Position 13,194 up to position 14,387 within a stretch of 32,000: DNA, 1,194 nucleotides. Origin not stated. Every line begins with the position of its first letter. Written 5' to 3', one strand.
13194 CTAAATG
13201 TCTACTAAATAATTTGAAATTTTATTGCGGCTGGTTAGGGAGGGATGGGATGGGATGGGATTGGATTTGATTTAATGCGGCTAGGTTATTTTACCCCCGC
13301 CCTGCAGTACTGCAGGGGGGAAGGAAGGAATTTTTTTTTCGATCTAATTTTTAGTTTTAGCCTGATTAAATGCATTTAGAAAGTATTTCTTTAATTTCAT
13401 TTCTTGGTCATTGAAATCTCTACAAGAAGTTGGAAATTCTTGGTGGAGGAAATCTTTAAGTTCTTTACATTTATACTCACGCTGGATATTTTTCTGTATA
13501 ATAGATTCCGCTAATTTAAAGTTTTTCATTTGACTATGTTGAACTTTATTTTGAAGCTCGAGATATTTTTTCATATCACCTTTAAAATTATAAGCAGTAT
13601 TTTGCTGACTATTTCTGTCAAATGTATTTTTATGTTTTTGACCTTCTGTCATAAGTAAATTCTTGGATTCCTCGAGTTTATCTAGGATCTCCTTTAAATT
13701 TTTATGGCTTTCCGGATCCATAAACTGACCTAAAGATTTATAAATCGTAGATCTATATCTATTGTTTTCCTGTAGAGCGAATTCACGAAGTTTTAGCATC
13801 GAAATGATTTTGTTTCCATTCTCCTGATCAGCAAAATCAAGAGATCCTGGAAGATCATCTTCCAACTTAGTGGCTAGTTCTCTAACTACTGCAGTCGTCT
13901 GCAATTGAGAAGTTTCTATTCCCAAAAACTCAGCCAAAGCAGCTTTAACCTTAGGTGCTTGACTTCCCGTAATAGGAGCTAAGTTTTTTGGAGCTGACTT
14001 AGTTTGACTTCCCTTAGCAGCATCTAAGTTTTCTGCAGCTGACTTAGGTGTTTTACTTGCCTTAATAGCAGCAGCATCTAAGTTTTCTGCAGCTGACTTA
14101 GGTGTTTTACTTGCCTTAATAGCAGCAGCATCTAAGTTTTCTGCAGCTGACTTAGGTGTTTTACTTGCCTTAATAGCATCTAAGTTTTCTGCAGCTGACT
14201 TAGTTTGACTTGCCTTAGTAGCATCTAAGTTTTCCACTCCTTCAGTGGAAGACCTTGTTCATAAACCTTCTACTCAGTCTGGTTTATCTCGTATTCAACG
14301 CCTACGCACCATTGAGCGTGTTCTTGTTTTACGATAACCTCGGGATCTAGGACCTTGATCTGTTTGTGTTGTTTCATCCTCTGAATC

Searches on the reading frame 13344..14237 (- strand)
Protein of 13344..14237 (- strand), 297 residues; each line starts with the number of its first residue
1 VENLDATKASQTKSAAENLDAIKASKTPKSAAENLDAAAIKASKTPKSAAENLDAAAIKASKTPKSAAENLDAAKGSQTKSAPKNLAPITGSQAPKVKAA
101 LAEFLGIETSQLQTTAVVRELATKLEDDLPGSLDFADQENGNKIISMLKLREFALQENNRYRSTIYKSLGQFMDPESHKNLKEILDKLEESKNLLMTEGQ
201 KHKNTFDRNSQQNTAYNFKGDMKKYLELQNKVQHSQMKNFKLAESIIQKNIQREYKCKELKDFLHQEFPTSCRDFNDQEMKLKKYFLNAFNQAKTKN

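Call 12: find_encoding_contigs(protein=window:13344-14237:-, flank=10000, max_places=8)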
Protein window:13344-14237:- (297 aa): no gene with exactly this product is on record in the collection.
